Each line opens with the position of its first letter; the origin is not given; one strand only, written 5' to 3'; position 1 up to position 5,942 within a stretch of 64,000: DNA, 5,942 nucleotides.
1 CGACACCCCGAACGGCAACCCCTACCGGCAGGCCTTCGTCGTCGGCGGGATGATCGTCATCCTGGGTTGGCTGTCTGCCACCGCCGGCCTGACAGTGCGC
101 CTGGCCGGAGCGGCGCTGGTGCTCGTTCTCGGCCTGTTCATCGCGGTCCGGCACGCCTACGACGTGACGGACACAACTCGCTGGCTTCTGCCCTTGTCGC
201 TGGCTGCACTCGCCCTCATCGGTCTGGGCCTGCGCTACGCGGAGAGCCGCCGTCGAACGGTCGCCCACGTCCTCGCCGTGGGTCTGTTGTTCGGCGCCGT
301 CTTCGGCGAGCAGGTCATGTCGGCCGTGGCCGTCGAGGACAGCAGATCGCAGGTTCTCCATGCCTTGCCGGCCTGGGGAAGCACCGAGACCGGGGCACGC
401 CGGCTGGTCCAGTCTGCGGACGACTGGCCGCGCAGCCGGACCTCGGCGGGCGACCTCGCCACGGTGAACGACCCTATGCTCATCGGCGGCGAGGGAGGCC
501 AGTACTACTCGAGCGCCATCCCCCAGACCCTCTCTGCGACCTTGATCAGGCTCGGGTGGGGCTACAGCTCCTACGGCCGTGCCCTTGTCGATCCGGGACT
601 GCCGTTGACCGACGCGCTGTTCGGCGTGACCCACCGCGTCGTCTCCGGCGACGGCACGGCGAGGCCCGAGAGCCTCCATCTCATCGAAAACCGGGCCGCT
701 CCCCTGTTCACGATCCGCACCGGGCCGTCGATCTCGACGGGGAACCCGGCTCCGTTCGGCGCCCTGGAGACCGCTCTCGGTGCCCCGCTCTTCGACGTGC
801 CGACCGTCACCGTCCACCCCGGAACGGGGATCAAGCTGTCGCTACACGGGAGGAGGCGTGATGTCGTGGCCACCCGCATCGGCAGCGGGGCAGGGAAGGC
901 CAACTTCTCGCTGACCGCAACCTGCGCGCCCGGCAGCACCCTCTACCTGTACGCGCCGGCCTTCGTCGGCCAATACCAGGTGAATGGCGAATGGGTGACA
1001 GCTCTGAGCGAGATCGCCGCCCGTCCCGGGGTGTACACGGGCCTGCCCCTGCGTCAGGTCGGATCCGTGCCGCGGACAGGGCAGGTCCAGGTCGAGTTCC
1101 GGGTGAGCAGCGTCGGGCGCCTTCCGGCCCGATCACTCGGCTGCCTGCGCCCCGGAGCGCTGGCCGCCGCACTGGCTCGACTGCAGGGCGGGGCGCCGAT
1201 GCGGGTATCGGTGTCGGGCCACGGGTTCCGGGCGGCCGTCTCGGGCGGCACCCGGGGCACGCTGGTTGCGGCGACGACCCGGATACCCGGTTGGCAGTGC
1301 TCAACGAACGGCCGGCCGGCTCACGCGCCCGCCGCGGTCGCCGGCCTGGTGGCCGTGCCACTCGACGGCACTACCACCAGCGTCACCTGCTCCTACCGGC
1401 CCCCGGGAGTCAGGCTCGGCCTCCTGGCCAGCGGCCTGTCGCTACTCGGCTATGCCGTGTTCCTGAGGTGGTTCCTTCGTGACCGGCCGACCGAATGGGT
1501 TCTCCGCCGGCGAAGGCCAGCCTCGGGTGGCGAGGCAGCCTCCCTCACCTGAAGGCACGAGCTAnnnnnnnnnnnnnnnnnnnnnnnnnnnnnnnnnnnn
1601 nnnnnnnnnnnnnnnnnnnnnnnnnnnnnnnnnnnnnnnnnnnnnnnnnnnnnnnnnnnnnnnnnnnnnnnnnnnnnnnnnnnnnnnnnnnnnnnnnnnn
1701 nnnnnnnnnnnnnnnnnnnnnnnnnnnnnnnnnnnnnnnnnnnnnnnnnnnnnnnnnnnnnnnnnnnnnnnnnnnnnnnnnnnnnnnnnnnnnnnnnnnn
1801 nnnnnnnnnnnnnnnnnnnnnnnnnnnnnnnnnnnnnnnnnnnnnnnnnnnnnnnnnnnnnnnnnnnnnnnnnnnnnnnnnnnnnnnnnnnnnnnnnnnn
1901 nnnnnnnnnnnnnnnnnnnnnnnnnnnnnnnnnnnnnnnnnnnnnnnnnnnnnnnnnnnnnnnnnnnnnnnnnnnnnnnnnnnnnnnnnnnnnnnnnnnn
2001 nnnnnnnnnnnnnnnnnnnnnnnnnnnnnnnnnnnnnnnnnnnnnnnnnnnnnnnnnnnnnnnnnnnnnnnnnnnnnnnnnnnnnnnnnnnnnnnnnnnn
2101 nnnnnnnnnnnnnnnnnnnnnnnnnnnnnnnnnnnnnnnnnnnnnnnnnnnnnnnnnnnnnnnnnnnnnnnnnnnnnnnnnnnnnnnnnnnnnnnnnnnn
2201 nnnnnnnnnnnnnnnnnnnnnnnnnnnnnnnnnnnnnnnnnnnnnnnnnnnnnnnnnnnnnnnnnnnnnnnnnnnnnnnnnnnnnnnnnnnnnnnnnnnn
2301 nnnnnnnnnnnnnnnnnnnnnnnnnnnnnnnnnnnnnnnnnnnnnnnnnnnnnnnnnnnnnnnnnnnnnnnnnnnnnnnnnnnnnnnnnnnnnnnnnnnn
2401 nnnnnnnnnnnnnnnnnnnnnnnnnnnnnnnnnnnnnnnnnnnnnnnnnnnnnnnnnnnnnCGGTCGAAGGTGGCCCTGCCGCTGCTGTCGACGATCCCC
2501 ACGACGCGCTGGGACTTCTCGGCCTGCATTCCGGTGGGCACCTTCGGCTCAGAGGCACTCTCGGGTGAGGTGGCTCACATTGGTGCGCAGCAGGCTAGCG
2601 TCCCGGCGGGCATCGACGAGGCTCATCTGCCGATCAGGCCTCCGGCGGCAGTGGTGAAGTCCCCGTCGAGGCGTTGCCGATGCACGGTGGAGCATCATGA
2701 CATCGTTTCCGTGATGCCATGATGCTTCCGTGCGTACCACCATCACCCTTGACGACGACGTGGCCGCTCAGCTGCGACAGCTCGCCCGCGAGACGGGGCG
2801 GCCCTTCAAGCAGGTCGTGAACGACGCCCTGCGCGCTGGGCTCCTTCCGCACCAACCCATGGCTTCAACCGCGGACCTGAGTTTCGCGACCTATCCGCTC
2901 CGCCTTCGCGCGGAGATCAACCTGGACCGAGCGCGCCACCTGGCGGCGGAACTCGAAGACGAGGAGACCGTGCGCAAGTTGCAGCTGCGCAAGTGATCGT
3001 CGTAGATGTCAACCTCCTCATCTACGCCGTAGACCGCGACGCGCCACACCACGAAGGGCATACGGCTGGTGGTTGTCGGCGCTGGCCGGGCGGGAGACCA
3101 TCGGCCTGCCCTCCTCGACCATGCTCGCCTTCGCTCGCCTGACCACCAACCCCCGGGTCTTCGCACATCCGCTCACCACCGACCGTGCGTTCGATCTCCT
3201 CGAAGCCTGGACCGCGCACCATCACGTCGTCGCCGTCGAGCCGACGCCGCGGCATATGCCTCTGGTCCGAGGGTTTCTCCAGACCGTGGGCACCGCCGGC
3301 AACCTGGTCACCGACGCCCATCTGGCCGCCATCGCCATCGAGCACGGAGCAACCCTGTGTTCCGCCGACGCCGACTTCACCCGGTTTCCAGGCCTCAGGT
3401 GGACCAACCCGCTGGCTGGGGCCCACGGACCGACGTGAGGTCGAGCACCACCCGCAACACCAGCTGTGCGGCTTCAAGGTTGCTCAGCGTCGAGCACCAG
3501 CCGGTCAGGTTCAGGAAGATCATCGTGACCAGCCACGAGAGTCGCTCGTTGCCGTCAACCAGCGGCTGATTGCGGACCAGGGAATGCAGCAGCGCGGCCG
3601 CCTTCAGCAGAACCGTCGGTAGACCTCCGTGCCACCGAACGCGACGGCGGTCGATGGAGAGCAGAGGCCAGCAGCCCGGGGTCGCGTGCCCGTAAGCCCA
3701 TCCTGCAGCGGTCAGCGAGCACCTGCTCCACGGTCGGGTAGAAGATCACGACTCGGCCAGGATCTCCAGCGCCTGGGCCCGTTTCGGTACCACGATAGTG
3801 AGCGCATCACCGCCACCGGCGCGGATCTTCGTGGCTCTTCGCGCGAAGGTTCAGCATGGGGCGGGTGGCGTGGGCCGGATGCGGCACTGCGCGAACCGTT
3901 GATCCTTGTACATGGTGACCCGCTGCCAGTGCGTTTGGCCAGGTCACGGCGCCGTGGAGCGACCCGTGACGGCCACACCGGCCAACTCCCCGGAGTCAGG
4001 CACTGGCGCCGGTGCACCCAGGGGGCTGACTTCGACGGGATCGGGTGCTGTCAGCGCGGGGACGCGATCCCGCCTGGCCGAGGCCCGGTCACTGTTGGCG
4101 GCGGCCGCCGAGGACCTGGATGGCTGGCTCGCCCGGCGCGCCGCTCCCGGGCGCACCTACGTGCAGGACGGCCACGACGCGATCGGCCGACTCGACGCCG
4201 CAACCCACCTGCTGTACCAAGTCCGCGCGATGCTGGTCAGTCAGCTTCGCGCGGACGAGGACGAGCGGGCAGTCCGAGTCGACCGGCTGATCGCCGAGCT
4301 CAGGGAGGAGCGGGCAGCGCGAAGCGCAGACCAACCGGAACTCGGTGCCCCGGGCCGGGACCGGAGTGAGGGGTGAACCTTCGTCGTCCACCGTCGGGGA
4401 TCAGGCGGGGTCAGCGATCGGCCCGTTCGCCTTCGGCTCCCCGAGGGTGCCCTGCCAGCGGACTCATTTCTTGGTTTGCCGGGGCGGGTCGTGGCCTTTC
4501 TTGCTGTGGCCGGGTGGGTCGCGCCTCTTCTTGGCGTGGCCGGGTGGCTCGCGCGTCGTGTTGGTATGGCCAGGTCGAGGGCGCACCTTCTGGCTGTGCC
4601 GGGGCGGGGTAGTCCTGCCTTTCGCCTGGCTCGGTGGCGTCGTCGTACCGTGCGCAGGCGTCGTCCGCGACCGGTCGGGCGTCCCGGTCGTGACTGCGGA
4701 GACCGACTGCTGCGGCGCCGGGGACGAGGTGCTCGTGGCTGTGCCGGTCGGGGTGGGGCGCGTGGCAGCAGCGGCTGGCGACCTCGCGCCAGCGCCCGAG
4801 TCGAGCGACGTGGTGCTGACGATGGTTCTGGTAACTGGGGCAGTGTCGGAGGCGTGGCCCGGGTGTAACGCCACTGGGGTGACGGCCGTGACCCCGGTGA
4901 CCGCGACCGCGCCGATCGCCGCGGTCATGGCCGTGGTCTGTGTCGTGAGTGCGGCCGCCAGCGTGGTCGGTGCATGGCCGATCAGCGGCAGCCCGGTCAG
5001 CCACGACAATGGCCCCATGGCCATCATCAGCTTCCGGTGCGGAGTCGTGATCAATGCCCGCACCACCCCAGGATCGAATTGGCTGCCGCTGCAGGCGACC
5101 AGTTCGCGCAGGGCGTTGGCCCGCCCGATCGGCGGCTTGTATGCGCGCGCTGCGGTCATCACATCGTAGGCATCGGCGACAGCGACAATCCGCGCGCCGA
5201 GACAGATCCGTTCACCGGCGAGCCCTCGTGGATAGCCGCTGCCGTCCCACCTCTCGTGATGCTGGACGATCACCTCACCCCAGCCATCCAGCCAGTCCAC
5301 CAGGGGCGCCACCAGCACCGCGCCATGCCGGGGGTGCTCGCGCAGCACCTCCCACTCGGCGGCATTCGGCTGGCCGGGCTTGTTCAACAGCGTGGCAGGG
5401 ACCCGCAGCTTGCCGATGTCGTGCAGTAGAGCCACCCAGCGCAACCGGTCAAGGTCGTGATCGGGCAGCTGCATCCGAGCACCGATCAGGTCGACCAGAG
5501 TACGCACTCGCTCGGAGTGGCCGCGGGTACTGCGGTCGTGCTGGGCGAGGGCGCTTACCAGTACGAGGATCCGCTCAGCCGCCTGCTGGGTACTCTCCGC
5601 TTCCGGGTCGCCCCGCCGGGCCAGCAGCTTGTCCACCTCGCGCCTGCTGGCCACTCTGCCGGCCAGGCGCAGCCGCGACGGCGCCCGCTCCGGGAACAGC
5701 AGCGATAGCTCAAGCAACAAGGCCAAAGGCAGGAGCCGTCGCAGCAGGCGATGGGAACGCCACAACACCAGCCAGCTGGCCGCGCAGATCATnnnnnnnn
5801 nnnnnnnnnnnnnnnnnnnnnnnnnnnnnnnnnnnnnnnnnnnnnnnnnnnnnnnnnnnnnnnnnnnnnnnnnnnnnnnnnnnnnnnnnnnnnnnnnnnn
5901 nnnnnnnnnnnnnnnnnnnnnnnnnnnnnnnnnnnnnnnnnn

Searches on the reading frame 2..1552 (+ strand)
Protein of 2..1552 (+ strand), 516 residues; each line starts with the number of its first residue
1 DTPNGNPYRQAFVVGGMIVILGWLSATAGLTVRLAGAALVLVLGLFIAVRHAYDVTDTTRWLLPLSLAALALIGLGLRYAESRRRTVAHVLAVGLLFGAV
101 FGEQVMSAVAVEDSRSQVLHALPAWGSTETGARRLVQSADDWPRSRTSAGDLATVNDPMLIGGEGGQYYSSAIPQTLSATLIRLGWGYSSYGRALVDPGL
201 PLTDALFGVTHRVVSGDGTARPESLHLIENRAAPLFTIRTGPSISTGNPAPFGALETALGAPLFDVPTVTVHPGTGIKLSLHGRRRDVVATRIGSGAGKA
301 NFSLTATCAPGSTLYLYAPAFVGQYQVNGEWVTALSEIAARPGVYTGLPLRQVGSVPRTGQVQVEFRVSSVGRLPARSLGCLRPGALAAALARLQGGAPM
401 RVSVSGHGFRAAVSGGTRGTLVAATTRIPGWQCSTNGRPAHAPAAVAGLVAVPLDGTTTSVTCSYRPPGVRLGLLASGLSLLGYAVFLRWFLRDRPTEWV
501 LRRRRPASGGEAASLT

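Call 68: search_protein_families(library=pfam, proteins=[window:2-1552:+], max_evalue=0.001)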
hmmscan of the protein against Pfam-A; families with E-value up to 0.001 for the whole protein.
window:2-1552:+ (516 aa): 1 family
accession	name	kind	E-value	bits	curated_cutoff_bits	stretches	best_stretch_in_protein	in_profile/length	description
PF09586.16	YfhO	-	8.7e-16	57.9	28.5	2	2-214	333-551/835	Bacterial membrane protein YfhO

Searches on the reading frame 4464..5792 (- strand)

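Call 68: search_protein_families(library=pfam, proteins=[window:4464-5792:-], max_evalue=0.001)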
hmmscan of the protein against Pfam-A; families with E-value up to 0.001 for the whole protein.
window:4464-5792:- (442 aa): 2 families
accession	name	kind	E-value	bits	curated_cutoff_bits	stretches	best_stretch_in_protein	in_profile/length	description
PF13487.12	HD_5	-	1.4e-35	123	27.2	1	77-242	2-169/170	HD domain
PF01966.28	HD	-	1.8e-17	64.1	22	1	91-212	3-116/116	HD domain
